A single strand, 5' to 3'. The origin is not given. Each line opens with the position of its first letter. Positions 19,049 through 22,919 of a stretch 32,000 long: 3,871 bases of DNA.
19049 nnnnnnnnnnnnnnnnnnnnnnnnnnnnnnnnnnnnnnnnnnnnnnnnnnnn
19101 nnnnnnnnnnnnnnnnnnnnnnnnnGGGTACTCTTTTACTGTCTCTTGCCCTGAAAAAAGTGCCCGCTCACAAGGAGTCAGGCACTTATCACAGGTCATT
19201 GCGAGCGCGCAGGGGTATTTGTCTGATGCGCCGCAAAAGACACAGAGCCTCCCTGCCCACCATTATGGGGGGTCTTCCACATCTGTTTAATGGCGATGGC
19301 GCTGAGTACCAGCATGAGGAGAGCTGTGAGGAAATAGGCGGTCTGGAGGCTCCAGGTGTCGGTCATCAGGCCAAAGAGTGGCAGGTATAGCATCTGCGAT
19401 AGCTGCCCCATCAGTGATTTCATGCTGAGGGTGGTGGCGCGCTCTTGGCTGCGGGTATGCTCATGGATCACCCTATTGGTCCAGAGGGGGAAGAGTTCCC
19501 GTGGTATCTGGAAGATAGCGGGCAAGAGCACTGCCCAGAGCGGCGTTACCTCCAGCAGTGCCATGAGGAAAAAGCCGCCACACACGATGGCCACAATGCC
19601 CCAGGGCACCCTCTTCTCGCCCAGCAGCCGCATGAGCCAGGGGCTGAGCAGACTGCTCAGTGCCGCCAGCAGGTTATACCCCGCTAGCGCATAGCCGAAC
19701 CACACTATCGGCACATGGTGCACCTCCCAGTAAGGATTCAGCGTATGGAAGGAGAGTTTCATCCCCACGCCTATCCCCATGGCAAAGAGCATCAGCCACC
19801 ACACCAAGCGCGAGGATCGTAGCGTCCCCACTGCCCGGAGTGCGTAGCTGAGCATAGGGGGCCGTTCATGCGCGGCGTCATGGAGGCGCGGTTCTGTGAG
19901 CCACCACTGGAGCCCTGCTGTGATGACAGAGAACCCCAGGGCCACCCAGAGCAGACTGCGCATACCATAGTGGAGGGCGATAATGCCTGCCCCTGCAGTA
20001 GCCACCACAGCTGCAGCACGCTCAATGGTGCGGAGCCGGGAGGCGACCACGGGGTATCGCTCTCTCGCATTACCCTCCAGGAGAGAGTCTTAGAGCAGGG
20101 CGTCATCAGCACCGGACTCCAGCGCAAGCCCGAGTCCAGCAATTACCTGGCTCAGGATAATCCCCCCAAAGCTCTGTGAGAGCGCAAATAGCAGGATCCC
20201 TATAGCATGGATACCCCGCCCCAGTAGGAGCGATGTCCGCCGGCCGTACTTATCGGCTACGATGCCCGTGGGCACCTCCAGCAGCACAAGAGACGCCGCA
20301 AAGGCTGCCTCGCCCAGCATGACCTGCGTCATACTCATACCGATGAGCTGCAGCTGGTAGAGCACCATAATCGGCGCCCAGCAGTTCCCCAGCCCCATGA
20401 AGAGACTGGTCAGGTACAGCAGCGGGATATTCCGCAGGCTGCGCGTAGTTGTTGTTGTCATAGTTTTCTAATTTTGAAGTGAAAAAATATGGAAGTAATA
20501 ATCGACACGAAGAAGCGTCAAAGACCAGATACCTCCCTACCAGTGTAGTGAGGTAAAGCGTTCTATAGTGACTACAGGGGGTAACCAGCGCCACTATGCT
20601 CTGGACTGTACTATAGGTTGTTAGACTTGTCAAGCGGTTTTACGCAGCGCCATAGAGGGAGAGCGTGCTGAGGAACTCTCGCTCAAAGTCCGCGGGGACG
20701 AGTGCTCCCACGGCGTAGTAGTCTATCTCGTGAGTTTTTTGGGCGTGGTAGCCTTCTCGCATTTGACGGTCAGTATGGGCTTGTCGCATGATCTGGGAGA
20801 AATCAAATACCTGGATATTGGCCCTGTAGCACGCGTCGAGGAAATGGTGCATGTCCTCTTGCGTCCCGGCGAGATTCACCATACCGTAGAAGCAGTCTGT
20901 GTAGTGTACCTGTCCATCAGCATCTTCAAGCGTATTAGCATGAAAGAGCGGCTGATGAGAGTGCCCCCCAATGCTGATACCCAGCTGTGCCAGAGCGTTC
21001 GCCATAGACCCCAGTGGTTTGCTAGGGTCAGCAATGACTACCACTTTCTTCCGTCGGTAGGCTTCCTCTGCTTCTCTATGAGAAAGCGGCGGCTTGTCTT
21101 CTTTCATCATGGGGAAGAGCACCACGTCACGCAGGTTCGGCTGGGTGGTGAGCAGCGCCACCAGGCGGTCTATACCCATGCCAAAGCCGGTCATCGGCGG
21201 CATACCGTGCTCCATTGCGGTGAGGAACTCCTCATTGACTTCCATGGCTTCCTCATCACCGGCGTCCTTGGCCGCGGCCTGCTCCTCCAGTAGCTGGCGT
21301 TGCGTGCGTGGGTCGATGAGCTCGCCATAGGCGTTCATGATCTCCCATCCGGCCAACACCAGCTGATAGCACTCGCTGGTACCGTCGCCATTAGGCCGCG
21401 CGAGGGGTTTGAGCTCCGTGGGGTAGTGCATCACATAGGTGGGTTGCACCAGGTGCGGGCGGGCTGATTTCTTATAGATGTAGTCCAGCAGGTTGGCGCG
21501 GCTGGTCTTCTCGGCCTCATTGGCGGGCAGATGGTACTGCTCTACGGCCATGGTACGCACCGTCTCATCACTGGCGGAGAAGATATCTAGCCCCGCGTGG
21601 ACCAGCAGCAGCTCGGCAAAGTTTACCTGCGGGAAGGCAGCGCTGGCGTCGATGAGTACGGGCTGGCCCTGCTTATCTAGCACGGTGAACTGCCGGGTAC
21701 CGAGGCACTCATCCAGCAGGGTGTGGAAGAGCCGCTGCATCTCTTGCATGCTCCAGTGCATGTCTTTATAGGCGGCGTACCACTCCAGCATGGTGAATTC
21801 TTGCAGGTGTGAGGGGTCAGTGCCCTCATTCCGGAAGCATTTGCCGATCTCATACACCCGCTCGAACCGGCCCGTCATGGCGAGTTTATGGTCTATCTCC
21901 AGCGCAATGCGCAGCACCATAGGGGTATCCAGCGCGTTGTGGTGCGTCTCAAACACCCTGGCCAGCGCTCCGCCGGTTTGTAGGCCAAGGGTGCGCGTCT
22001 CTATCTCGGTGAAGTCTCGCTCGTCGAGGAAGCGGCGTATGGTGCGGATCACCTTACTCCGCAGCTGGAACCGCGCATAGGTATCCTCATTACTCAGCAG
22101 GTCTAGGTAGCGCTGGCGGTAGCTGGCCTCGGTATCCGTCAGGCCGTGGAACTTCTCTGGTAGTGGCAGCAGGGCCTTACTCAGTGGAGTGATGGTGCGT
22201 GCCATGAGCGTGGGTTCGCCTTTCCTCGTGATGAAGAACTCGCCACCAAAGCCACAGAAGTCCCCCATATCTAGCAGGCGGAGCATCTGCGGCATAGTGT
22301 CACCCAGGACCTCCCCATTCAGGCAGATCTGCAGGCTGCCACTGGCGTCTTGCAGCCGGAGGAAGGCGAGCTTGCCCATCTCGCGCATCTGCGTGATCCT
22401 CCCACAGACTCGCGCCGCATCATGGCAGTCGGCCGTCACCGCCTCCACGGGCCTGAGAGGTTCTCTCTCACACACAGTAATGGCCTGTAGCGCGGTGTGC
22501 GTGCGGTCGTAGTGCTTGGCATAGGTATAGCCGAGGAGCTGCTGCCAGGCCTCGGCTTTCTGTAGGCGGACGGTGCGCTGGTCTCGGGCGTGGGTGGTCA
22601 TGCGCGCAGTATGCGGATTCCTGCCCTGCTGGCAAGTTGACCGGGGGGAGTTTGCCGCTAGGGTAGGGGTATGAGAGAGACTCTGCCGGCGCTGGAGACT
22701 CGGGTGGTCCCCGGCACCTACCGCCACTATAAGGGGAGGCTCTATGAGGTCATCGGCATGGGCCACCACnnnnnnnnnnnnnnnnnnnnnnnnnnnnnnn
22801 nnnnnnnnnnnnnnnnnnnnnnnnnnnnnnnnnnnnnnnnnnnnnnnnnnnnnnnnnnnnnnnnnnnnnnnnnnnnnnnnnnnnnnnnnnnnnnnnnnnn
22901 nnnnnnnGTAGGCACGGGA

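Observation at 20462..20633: Two homologous promoter-plus-leader modules of about 150 nt on opposite strands (MFS gene and AT-rich cassette): candidate undescribed cis-regulatory RNA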

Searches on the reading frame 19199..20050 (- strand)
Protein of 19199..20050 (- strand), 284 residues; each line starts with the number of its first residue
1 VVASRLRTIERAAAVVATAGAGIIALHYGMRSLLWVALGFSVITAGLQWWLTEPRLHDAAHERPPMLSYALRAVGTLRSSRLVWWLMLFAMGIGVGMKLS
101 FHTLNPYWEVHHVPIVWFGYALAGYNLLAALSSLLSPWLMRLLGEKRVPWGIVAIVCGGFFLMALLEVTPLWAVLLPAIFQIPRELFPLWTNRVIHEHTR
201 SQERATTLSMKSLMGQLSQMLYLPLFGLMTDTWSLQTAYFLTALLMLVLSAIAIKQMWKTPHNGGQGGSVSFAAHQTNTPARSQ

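Call 17: search_protein_families(library=pfam, proteins=[window:19199-20050:-], max_evalue=0.01)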
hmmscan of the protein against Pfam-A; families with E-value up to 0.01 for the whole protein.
window:19199-20050:- (284 aa): 2 families
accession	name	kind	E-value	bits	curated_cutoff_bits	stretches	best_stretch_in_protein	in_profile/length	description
PF07690.21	MFS_1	-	1.6e-15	57.3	33.4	2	12-180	132-304/347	Major Facilitator Superfamily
PF01306.25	LacY_symp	-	0.0015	17.9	24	0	34-254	170-397/413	LacY proton/sugar symporter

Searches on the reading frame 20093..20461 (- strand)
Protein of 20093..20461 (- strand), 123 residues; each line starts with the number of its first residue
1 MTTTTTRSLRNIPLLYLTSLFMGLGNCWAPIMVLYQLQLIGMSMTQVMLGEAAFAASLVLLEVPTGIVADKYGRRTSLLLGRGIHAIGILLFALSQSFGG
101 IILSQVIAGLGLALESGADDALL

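Call 17: search_protein_families(library=pfam, proteins=[window:20093-20461:-], max_evalue=0.01)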
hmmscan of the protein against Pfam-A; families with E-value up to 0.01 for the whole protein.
window:20093-20461:- (123 aa): 3 families
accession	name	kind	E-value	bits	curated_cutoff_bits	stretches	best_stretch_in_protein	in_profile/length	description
PF07690.21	MFS_1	-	2.1e-08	34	33.4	1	23-114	10-101/347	Major Facilitator Superfamily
PF00083.30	Sugar_tr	-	5e-05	22.8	22.3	1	65-117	66-121/452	Sugar (and other) transporter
PF05977.19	MFS_3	-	0.00063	18.7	27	1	15-115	15-120/524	Transmembrane secretion effector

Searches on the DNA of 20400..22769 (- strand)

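Call 13: search_rna_families(source=window, start=20400, end=20700, threshold=evalue, max_evalue=10)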
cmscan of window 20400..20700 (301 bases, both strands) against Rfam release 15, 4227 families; matches with E-value up to 10: 1.
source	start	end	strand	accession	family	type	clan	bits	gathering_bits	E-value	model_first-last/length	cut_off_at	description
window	20400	20426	-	RF00302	SNORA65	Gene; snRNA; snoRNA; HACA-box;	CL00042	13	70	7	1-27/127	3'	Small nucleolar RNA SNORA65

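Call 43: search_rna_families(sources=[L017, L016, L015], threshold=gathering)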
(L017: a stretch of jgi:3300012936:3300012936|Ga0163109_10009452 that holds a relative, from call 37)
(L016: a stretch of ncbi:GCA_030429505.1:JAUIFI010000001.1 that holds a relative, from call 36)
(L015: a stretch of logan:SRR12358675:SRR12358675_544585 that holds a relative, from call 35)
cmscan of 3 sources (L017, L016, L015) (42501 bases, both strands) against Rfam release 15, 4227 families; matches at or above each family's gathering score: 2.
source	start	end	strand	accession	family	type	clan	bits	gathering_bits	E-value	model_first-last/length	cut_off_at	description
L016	585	3555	+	RF02541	LSU_rRNA_bacteria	Gene; rRNA;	CL00112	2619.7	50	0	1-2925/2925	no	Bacterial large subunit ribosomal RNA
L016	3700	3813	+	RF00001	5S_rRNA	Gene; rRNA;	CL00113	87.4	38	1.6e-17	1-120/120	no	5S ribosomal RNA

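Call 44: search_rna_families(source=L017, start=5880, end=6400, threshold=evalue, max_evalue=10)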
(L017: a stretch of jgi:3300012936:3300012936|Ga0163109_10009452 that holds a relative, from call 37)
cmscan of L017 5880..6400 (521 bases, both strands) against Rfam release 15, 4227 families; matches with E-value up to 10: 14.
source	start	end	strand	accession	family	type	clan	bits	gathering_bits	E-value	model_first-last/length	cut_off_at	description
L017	6278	6328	-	RF00376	HIV_GSL3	Cis-reg;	-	28.9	42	0.0028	1-84/84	no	HIV gag stem loop 3 (GSL3)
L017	5987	6101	+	RF01775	RsaOG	Gene; sRNA;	-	20.3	50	0.97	1-147/147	no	RNA S.aureus Orsay G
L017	6268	6337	+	RF02006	mir-1253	Gene; miRNA;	-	18.9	103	0.51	1-94/94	no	mir-1253 microRNA precursor family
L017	6266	6340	+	RF03792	MIR6462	Gene; miRNA;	-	16.8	96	3.6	1-119/119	no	MIR6462 microRNA precursor family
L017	6172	6233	+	RF03794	MIR5298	Gene; miRNA;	-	16.8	70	9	1-80/80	no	MIR5298 microRNA precursor family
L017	6270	6336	+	RF00446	mir-133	Gene; miRNA;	-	15.6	55.5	1.2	1-74/74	no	mir-133 microRNA precursor family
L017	6179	6229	+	RF04239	mir-4679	Gene; miRNA;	-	15.3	88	6.6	1-75/75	no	mir-4679 microRNA precursor family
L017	6200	6326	-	RF02859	Arrc11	Gene; sRNA;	-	15.2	52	7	1-175/175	no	Actinobacillus sRNA 11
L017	6264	6346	+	RF04128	MIR8562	Gene; miRNA;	-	13.3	211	7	51-197/242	no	MIR8562 microRNA precursor family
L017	6180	6228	+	RF01265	snR42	Gene; snRNA; snoRNA; HACA-box;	CL00032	12.2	61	0.95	137-187/349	no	Small nucleolar RNA snR42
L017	6071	6131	+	RF01619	ceN115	Gene; sRNA;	-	11.8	44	9.7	1-159/159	no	C. elegans sRNA ceN115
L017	6142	6234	+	RF01412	BsrG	Gene; sRNA;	-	9.7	55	8.1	33-146/259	no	BsrG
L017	6116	6195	-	RF02099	rivX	Gene; sRNA;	-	9.6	100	5.6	1-248/248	no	rivX sRNA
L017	6291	6393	+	RF02174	SMAD5-AS1_2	Gene; lncRNA;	-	9.3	50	7.3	1-129/129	no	SMAD5 antisense RNA 1 conserved region 2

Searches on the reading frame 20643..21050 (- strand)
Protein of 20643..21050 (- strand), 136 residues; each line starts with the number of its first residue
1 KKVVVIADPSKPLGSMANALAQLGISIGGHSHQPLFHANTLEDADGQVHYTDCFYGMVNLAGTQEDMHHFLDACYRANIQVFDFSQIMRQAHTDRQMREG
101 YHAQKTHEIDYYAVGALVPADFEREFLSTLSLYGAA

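Call 65: find_related_loci(query=A3, collection=metagenome_contigs, flank=3000)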
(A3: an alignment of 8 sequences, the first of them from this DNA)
Query A3 (136 aa) in metagenome_contigs; peptide patterns used: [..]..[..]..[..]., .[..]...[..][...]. (x = any residue, [..] = any of these).
600 stretches matched a pattern (row limit reached: there are more); 10 encode a relative of the query (tblastn E <= 1e-3); 10 distinct loci.
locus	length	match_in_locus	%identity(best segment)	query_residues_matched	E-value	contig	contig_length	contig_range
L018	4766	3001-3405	74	1-135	2e-68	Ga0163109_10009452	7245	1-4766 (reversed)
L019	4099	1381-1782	62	1-134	6e-55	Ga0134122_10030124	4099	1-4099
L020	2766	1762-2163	60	1-134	8e-53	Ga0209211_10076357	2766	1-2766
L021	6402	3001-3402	57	1-134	3e-51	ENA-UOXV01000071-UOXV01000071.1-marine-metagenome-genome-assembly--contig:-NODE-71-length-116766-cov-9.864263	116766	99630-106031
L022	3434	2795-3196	55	1-134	4e-51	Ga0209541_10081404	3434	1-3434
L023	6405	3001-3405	59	1-135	4e-51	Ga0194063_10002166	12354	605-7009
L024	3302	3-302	70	36-135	3e-47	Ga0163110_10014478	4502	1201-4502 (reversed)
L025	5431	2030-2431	58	1-134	7e-46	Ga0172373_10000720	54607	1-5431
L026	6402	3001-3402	51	2-135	4e-42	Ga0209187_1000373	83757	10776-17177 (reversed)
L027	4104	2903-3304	51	2-135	4e-42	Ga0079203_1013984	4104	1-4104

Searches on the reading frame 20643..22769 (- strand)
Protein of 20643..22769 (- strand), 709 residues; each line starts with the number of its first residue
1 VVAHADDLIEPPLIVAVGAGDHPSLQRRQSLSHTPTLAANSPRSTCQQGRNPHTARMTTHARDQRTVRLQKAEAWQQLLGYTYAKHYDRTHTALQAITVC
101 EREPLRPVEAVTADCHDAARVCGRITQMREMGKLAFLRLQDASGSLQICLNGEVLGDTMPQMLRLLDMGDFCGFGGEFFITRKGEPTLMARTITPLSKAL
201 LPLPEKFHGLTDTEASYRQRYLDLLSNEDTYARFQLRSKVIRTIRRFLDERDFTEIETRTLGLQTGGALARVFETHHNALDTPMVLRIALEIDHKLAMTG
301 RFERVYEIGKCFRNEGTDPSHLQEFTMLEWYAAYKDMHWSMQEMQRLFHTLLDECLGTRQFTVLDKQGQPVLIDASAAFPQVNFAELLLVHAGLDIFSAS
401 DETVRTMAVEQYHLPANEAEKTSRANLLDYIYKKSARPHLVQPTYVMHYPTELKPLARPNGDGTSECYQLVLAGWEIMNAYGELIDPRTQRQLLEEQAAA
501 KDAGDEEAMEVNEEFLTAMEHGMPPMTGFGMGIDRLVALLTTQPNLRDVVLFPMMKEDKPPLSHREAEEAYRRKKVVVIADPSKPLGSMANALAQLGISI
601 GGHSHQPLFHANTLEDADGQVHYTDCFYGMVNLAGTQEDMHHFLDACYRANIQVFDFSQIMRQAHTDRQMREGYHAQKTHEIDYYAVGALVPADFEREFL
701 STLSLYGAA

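Call 17: search_protein_families(library=pfam, proteins=[window:20643-22769:-], max_evalue=0.01)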
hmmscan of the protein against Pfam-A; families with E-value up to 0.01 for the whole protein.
window:20643-22769:- (709 aa): 4 families
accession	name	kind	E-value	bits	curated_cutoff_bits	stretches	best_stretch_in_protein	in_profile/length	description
PF00152.25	tRNA-synt_2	-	6.9e-69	232.7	25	1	213-555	2-307/308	tRNA synthetases class II (D, K and N)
PF09391.15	DUF2000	-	2.7e-15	56.9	25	1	574-689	1-115/133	Protein of unknown function (DUF2000)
PF01336.31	tRNA_anti-codon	-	6.3e-10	39.3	27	1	120-196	2-75/75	OB-fold nucleic acid binding domain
PF01409.25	tRNA-synt_2d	-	4.1e-06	26.9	19.8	1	304-359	104-157/246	tRNA synthetases class II core domain (F)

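Call 31: find_homologous_proteins(query=window:20643-22769:-, max_evalue=1e-30)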
Query window:20643-22769:- (709 aa): 7813 proteins with E <= 1e-30 among 8000 candidates; the best 120 are listed.
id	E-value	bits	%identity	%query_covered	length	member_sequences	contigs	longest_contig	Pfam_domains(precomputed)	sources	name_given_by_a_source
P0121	0.0e+0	1506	100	92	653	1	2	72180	PF01409.26,PF01336.32,PF00152.26,PF09391.16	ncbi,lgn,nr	ncbi:lysine--tRNA ligase [Candidatus Peribacteria bacterium]|nr:lysine--tRNA ligase [Candidatus Peri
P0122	1.2e-288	977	64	92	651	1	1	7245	PF01336.32,PF00152.26,PF09391.16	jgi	-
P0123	8.6e-254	862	59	90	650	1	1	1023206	PF01336.32,PF00152.26,PF09391.16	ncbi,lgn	-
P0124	4.3e-251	853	59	91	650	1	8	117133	PF01336.32,PF00152.26,PF09391.16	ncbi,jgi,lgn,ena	-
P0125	4.3e-242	823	57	90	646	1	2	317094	PF01336.32,PF00152.26,PF09391.16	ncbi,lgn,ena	-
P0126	6.8e-239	813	56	91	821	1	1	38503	PF01336.32,PF00152.26,PF09391.16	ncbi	-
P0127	1.4e-226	772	55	90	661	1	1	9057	PF01336.32,PF00152.26,PF09391.16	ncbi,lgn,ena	-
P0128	5.4e-220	750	54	90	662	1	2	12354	PF01336.32,PF00152.26,PF09391.16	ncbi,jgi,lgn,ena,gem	ncbi:MAG: lysine--tRNA ligase [Candidatus Peregrinibacteria bacterium]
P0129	3.5e-211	721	53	90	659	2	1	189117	PF01336.32,PF00152.26,PF09391.16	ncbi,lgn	-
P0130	5.9e-204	697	58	78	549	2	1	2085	PF00152.26,PF09391.16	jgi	-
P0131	9.5e-199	680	50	87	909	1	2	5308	PF01411.25,PF01409.26,PF01336.32,PF00152.26,PF09391.16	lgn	-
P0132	6.7e-198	677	59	69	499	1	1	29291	PF01409.26,PF01336.32,PF00152.26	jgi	jgi:lysyl-tRNA synthetase class 2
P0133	3.2e-197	675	60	69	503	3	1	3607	PF01409.26,PF01336.32,PF00152.26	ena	-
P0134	1.2e-196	673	58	71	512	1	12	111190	PF01409.26,PF01336.32,PF00152.26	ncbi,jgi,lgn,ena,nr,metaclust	ncbi:lysine--tRNA ligase [bacterium]|jgi:lysyl-tRNA synthetase, class II|nr:lysine--tRNA ligase [bac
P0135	1.7e-196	673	59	70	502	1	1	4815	PF01409.26,PF01336.32,PF00152.26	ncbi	-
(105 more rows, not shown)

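Call 35: find_encoding_contigs(protein=P0121, flank=10000, max_places=4)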
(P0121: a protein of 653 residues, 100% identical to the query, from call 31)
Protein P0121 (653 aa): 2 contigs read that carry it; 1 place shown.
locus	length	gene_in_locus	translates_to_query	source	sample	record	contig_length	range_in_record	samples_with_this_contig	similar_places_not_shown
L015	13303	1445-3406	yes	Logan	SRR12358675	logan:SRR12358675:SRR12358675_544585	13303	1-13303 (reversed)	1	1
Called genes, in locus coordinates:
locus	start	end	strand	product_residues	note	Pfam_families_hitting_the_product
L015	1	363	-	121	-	?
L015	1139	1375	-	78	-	PF07866:DUF1653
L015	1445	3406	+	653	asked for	PF01336:tRNA_anti-codon, PF00152:tRNA-synt_2, PF01409:tRNA-synt_2d (faint), PF09391:DUF2000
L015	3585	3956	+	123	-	PF07690:MFS_1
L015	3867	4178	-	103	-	-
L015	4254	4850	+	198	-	PF07690:MFS_1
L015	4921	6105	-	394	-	PF00091:Tubulin, PF12327:FtsZ_C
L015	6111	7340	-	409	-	PF11104:PilM_2 (faint), PF14450:FtsA (weak), PF02491:SHS2_FTSA, PF06723:MreB_Mbl, PF14450:FtsA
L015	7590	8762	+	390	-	PF13367:PrsW-protease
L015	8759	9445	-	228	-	PF01988:VIT1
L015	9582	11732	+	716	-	PF17764:PriA_3primeBD, PF00270:DEAD, PF04851:ResIII, PF00271:Helicase_C, PF18074:PriA_C (weak)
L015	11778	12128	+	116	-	-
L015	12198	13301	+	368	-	?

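Call 36: find_encoding_contigs(protein=P0123, flank=10000, max_places=2)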
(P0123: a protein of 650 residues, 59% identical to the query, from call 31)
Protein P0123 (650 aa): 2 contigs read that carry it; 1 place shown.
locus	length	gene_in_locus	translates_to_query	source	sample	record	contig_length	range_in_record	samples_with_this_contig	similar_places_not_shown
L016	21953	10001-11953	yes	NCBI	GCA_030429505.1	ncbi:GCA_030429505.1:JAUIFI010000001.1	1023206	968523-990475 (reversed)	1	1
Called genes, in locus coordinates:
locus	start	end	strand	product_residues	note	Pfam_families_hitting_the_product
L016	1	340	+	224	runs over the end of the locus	PF00535:Glycos_transf_2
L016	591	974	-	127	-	-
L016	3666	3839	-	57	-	-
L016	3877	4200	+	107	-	-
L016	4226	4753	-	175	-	PF05239:PRC (faint)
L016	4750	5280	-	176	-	PF01195:Pept_tRNA_hydro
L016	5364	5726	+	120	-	PF04977:DivIC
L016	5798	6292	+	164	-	PF00882:Zn_dep_PLPC, PF04307:YdjM (weak)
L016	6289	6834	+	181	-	PF01066:CDP-OH_P_transf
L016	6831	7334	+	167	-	PF01864:CarS-like, PF01148:CTP_transf_1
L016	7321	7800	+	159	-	PF04608:PgpA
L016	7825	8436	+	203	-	PF02525:Flavodoxin_2, PF03358:FMN_red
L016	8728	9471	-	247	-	PF26593:TraC-like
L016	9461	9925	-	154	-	PF12666:PrgI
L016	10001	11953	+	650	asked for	PF01336:tRNA_anti-codon, PF00152:tRNA-synt_2, PF09391:DUF2000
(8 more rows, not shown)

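Call 37: find_encoding_contigs(protein=P0122, flank=10000, max_places=2)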
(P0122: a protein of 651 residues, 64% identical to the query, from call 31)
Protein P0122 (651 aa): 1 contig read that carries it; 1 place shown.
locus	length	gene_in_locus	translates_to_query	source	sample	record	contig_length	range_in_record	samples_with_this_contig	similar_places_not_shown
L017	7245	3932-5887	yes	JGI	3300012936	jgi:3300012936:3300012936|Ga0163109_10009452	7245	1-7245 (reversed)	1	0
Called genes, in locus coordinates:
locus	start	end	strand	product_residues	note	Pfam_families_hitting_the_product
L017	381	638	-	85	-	-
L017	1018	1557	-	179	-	PF00578:AhpC-TSA, PF08534:Redoxin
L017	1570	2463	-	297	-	PF05569:Peptidase_M56 (faint), PF01435:Peptidase_M48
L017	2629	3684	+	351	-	PF00395:SLH (weak)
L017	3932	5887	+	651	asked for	PF01336:tRNA_anti-codon, PF00152:tRNA-synt_2, PF09391:DUF2000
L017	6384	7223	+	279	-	PF01509:TruB_N, PF16198:TruB_C_2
